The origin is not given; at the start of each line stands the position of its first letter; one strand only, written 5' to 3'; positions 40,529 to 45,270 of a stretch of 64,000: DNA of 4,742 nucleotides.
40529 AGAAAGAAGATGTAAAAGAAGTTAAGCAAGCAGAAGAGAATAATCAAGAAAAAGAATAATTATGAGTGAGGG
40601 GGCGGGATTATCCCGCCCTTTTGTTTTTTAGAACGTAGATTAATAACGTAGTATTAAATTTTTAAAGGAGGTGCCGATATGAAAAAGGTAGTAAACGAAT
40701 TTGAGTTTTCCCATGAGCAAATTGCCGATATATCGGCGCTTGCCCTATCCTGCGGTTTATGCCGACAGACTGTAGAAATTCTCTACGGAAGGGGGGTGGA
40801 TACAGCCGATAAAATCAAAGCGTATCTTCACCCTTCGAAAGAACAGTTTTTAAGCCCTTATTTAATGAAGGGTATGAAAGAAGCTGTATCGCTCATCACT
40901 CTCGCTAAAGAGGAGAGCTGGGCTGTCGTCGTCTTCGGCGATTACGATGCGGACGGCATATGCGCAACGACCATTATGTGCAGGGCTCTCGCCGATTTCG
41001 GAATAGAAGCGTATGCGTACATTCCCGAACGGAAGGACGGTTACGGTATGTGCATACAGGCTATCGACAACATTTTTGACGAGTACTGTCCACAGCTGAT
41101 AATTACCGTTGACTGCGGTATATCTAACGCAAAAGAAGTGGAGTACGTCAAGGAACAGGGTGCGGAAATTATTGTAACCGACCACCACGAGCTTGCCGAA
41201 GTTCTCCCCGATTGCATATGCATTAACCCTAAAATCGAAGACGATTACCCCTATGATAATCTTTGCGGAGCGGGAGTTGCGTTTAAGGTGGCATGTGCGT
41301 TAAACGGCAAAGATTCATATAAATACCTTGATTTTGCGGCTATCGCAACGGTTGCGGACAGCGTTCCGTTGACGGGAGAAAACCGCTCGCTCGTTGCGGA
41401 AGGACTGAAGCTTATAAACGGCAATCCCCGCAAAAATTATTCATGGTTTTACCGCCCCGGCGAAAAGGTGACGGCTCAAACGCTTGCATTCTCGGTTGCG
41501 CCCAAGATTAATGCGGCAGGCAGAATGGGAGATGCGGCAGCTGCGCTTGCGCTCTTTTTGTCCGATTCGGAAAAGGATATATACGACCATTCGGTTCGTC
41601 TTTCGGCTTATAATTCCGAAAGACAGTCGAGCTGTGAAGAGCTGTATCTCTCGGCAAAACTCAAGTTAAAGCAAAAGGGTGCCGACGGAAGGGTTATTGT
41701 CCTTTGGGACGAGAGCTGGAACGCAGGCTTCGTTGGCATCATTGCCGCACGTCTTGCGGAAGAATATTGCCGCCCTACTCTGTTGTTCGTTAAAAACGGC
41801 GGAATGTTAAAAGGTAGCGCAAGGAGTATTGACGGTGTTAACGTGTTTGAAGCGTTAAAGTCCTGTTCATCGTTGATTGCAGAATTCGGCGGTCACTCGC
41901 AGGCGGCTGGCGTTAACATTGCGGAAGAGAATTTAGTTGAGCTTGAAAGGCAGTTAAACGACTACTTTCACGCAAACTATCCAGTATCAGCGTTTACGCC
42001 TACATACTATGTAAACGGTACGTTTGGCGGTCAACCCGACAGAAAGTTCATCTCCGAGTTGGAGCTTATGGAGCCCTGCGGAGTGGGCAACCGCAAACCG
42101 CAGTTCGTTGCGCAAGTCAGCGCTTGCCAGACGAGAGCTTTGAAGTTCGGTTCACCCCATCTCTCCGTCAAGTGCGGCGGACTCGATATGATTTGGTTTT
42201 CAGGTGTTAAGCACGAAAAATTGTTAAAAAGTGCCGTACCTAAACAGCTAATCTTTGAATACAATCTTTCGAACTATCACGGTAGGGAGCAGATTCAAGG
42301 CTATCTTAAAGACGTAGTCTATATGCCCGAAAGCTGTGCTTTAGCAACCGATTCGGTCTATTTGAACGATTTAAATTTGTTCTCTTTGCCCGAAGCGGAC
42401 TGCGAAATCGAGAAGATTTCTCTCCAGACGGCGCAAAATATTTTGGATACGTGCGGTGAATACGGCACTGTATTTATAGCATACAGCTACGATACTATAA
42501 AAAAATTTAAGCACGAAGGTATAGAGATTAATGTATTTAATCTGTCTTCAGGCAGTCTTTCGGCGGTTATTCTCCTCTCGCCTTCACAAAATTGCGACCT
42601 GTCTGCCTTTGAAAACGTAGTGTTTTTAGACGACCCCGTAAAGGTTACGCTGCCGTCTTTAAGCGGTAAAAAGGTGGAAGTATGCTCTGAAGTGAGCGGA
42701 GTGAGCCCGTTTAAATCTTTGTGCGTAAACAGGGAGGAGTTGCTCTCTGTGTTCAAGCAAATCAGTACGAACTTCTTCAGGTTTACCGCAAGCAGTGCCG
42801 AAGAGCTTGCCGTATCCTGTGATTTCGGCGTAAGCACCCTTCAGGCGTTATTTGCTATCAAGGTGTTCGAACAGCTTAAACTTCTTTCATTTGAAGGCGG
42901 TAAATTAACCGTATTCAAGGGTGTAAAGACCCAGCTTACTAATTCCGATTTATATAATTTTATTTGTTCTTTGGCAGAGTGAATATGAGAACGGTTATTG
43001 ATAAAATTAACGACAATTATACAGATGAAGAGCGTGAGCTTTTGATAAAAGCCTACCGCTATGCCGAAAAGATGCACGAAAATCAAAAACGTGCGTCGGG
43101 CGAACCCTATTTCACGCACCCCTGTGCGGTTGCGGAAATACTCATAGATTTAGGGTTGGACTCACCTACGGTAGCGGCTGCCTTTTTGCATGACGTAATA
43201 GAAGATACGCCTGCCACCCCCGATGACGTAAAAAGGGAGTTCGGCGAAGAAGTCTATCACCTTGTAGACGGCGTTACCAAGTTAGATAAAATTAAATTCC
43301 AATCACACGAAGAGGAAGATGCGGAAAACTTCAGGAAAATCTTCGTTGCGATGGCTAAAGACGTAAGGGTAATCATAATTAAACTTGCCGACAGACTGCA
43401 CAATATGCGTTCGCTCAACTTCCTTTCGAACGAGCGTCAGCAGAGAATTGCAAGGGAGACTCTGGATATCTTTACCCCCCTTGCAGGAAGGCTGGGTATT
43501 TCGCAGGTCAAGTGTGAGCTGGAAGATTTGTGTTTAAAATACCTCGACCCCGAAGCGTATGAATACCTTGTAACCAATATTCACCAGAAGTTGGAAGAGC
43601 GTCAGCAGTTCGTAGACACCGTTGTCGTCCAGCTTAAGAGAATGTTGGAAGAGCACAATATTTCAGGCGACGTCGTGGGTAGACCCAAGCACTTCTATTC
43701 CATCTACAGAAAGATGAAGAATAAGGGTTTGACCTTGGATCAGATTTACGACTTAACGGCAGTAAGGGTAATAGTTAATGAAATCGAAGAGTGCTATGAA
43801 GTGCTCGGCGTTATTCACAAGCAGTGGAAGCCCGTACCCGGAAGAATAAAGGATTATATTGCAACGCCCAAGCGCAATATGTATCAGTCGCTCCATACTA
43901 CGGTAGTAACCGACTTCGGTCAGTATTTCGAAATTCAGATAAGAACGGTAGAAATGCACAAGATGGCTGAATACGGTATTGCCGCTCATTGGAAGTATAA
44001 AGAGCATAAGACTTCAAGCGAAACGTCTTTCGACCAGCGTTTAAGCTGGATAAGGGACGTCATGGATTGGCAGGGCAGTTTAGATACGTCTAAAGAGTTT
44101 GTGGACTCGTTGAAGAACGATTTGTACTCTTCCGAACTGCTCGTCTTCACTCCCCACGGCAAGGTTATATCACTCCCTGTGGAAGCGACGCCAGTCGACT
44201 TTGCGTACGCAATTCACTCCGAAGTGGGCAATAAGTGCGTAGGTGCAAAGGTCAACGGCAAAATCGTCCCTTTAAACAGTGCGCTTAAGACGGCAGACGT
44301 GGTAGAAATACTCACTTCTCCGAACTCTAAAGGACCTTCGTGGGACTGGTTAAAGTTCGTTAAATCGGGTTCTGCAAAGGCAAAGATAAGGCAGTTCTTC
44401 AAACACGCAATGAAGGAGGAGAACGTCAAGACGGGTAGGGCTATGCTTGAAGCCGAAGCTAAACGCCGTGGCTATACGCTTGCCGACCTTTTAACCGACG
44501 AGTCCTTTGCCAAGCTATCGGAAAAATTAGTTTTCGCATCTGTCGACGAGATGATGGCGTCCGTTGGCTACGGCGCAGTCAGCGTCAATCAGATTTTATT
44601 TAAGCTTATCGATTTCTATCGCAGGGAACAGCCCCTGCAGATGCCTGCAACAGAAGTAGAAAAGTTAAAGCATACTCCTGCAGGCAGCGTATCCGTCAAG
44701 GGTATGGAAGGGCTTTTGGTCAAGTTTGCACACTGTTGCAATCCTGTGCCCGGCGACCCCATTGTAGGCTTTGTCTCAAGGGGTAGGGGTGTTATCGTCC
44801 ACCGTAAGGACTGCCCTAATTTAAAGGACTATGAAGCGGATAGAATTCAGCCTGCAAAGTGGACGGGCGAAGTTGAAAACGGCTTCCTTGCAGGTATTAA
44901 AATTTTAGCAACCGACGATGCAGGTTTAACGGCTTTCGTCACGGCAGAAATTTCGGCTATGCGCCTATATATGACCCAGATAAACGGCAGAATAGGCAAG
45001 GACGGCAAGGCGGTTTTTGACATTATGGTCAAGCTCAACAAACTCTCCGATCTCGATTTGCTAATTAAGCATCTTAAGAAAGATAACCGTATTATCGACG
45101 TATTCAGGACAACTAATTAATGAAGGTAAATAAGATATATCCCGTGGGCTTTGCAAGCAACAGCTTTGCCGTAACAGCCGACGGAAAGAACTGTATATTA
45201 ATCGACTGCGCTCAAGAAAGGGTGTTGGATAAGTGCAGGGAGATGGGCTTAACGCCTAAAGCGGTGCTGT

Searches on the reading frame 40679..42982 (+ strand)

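Call 33: search_protein_families(library=pfam, proteins=[window:40679-42982:+], max_evalue=0.00001)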
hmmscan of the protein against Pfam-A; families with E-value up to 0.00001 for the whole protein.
window:40679-42982:+ (767 aa): 3 families
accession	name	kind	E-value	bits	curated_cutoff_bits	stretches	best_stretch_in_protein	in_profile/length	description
PF01368.27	DHH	-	2.8e-23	83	28.1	1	83-224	2-125/125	DHH family, N-terminal domain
PF02272.25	DHHA1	-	9.5e-14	52.1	25.9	1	337-431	2-101/102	DHHA1 domain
PF17768.7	RecJ_OB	-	4.6e-10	40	27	1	454-545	11-107/107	RecJ OB domain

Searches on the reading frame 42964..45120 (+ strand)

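Call 33: search_protein_families(library=pfam, proteins=[window:42964-45120:+], max_evalue=0.00001)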
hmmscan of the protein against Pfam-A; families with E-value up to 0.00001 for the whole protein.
window:42964-45120:+ (718 aa): 6 families
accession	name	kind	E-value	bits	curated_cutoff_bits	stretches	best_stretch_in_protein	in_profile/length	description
PF13328.12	HD_4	-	4.9e-52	176.2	27.2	1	30-179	1-155/156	HD domain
PF04607.23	RelA_SpoT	-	7.4e-45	152.3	27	1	239-349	1-112/113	Region found in RelA / SpoT proteins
PF02824.27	TGS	-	7.2e-22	77.6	22.2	1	394-451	3-60/60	TGS domain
PF19296.4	RelA_AH_RIS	-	7.8e-16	59.1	23.8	1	465-626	3-181/185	RelA/SpoT, AH and RIS domains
PF01966.28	HD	-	6.3e-13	49.5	22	1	49-148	1-116/116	HD domain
PF13291.12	ACT_4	-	3.2e-08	34.6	27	1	640-715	4-80/80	ACT domain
